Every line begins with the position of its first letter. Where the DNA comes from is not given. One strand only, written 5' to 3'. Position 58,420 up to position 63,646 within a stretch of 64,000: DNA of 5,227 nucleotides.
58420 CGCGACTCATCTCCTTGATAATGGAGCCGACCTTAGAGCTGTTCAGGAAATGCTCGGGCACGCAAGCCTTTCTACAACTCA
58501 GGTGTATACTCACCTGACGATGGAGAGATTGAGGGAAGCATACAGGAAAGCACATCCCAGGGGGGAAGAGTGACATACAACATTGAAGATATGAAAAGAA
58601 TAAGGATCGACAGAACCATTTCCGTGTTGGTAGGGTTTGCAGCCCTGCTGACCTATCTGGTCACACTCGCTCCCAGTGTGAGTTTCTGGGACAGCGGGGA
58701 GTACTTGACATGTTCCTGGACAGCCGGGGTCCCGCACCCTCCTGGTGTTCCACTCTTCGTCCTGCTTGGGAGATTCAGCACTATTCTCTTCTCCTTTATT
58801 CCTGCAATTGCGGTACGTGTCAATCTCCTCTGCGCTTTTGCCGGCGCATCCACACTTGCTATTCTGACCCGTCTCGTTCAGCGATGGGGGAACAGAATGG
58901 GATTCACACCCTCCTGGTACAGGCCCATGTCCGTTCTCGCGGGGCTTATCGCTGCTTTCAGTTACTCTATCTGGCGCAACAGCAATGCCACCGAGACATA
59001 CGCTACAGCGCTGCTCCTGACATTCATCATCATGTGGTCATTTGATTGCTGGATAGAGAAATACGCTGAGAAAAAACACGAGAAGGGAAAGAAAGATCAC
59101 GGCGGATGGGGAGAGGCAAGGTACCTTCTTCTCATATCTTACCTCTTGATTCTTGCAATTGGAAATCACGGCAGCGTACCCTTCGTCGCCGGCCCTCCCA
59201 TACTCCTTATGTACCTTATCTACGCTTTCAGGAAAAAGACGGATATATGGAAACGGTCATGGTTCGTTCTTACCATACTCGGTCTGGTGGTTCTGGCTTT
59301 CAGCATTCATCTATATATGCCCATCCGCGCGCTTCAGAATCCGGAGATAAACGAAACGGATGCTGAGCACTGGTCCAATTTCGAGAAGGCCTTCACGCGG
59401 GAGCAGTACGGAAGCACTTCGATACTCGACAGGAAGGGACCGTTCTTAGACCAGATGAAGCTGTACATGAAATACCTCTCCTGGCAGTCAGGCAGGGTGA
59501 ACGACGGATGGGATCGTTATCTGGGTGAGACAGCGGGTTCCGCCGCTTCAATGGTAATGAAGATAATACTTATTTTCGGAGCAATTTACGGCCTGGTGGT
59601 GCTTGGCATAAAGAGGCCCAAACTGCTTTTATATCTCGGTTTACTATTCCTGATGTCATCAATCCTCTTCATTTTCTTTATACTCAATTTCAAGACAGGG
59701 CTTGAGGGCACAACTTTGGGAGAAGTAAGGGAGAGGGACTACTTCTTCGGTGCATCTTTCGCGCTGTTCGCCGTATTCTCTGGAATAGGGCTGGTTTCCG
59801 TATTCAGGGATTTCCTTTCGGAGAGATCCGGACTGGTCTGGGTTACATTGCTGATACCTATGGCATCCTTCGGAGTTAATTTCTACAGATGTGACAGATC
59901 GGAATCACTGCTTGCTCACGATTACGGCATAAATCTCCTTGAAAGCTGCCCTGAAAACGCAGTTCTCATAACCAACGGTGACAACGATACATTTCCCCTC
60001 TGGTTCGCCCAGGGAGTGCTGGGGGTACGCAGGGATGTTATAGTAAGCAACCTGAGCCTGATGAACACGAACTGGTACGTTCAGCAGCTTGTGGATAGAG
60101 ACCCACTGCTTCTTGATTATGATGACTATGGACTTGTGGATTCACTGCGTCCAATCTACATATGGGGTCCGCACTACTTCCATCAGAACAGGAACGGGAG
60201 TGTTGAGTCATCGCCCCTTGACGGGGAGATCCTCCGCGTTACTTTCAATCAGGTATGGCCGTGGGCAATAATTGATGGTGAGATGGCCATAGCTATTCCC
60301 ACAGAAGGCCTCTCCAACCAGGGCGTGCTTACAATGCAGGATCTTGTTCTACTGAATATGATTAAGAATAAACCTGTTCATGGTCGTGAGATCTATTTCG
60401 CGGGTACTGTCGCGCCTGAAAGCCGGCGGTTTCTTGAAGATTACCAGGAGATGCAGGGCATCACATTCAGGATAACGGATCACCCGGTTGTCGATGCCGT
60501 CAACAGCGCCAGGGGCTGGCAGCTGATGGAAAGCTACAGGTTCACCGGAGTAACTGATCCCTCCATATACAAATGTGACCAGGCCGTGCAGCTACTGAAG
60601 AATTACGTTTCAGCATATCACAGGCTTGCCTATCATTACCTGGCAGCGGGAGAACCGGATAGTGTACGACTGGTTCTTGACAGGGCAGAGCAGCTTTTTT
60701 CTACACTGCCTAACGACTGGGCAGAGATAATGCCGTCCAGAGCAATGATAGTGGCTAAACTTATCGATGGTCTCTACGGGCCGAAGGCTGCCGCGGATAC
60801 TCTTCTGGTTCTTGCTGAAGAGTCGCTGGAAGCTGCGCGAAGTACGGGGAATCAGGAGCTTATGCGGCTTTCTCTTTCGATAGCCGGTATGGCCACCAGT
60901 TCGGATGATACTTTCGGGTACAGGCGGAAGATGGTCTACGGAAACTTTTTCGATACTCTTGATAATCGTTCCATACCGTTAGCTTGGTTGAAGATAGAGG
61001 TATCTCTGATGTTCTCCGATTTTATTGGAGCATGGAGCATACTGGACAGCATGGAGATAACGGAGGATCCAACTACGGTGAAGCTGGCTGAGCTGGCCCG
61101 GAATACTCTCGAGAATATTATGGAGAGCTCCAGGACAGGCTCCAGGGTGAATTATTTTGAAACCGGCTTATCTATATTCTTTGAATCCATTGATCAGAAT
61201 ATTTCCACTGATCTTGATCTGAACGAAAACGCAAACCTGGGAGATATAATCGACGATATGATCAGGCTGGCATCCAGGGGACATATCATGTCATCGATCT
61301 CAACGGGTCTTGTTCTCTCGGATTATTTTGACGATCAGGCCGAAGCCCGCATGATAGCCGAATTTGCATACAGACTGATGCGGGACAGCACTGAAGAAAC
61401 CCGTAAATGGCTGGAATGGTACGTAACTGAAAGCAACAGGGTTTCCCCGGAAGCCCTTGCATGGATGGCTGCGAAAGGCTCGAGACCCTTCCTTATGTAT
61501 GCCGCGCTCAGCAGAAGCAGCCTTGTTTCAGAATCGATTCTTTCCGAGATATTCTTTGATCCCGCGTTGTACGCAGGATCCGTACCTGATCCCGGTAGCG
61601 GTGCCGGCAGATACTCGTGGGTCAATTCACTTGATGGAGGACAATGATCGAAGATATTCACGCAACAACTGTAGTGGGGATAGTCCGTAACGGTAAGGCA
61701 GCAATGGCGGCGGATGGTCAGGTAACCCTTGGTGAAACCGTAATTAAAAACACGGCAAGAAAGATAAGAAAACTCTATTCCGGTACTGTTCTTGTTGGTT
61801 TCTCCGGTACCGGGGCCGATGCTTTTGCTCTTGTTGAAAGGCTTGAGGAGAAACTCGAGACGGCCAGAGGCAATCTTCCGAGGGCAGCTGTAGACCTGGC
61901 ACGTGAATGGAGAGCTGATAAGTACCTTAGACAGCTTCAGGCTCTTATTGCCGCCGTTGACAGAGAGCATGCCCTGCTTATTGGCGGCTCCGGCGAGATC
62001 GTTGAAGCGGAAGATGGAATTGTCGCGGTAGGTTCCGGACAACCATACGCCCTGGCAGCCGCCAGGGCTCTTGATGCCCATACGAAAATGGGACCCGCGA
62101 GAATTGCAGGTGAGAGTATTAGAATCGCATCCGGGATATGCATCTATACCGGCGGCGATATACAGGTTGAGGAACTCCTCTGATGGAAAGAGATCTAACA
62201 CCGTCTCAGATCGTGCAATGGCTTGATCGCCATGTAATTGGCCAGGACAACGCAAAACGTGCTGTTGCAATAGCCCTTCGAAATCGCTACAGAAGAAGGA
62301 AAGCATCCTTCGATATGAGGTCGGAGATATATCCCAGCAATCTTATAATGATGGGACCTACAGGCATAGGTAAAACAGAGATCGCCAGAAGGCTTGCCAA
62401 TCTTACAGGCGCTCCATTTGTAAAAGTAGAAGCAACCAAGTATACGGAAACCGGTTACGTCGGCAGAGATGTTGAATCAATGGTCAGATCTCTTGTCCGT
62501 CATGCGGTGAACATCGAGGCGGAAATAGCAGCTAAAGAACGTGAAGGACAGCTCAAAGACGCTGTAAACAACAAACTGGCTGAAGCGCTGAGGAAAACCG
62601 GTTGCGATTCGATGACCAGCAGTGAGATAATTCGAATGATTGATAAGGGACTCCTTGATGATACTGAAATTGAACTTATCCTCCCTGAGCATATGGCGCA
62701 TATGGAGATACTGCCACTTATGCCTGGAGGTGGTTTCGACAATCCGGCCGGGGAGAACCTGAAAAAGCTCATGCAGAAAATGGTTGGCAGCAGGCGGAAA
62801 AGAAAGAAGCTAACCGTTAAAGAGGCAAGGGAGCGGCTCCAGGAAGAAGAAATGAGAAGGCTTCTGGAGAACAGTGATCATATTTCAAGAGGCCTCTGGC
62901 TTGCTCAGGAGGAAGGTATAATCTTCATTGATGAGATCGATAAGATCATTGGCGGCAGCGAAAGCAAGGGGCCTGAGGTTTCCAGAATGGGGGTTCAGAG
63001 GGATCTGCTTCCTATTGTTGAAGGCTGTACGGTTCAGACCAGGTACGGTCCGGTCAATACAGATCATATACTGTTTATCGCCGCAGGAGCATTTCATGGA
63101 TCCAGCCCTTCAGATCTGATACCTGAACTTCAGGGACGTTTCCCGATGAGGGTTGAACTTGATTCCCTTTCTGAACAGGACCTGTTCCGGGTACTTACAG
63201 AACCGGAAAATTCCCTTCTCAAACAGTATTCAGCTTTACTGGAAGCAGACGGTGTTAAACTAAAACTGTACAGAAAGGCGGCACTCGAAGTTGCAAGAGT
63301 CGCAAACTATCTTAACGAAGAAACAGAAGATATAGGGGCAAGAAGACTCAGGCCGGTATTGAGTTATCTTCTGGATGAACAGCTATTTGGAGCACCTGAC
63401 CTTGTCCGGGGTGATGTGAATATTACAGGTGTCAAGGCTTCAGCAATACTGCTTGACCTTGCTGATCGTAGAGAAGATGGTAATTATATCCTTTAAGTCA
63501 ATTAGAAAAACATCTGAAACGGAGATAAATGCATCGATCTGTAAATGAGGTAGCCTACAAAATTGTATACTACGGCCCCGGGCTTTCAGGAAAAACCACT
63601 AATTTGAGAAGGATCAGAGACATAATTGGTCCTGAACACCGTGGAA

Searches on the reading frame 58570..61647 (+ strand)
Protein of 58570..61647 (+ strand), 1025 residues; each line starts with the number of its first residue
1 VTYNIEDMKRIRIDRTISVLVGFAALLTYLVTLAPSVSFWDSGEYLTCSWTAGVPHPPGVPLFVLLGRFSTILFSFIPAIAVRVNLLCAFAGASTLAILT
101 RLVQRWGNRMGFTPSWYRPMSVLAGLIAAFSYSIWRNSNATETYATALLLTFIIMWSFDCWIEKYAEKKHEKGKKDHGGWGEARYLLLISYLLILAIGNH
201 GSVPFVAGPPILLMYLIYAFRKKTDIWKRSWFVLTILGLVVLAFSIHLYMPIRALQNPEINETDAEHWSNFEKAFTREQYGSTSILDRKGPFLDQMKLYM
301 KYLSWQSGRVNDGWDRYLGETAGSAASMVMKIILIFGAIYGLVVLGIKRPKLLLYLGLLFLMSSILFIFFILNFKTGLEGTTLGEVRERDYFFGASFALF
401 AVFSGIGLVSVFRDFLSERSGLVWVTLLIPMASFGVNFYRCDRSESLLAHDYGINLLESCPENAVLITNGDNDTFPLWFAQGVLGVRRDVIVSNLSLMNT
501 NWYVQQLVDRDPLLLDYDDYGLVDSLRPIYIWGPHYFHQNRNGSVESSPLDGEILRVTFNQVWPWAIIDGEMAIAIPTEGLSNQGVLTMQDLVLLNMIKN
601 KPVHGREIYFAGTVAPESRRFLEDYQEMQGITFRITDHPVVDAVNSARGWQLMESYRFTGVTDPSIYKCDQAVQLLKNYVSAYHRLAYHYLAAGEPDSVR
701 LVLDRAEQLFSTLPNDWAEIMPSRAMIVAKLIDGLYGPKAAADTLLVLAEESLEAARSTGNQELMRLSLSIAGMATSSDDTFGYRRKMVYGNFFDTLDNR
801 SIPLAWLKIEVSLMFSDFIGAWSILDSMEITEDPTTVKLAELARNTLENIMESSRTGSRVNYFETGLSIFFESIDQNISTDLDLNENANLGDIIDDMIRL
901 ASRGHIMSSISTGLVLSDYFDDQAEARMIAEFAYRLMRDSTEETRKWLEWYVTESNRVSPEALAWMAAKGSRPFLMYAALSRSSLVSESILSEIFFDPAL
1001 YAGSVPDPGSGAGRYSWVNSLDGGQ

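Call 45: search_protein_families(library=pfam, proteins=[window:58570-61647:+], max_evalue=0.001)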
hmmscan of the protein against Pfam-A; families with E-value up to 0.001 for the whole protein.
window:58570-61647:+ (1025 aa): 1 family
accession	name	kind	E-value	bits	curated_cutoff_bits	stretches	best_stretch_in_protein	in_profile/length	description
PF11028.14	TMEM260-like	-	1.1e-33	116.9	24.2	1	41-222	1-177/179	Protein O-mannosyl-transferase TMEM260-like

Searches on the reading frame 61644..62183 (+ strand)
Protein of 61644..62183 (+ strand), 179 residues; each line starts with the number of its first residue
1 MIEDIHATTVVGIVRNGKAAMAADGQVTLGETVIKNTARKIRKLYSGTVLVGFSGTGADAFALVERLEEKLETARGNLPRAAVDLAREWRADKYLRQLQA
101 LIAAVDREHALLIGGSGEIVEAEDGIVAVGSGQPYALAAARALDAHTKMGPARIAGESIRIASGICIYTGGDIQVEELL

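Call 45: search_protein_families(library=pfam, proteins=[window:61644-62183:+], max_evalue=0.001)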
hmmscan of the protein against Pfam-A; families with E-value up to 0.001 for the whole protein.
window:61644-62183:+ (179 aa): 1 family
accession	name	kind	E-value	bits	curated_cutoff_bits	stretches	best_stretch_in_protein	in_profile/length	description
PF00227.31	Proteasome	-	2.3e-22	80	22.4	1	6-176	3-187/189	Proteasome subunit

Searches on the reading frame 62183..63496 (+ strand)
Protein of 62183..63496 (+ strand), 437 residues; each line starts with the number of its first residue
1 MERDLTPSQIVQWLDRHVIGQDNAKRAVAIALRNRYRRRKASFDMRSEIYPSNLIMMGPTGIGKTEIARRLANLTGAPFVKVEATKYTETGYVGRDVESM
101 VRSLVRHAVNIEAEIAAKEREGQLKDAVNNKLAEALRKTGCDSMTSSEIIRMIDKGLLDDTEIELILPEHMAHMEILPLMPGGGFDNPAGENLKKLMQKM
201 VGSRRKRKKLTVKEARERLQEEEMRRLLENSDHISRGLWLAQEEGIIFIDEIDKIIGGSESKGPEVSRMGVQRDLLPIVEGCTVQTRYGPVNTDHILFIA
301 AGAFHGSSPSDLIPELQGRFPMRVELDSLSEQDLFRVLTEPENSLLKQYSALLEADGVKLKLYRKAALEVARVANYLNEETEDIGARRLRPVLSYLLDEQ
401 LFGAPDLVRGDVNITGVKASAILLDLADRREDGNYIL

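Call 45: search_protein_families(library=pfam, proteins=[window:62183-63496:+], max_evalue=0.001)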
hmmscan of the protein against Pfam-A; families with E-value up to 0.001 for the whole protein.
window:62183-63496:+ (437 aa): 6 families
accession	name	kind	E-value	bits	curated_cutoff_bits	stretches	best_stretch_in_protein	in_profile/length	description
PF07724.20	AAA_2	-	3.8e-32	112.1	27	2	194-322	20-165/166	AAA domain (Cdc48 subfamily)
PF00004.35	AAA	-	9.4e-16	58.9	21.2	2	228-327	50-130/131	ATPase family associated with various cellular activities (AAA)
PF07728.20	AAA_5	-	3.3e-07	30.8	22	1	53-90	1-39/139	AAA domain (dynein-related subfamily)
PF00493.29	MCM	-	3e-06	27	23.3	1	8-96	16-104/224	MCM P-loop domain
PF13401.12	AAA_22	-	3.6e-06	27.7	27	1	53-132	7-79/130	AAA domain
PF01078.27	Mg_chelatase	-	0.00026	20.9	20.3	0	53-75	24-46/207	Magnesium chelatase, subunit ChlI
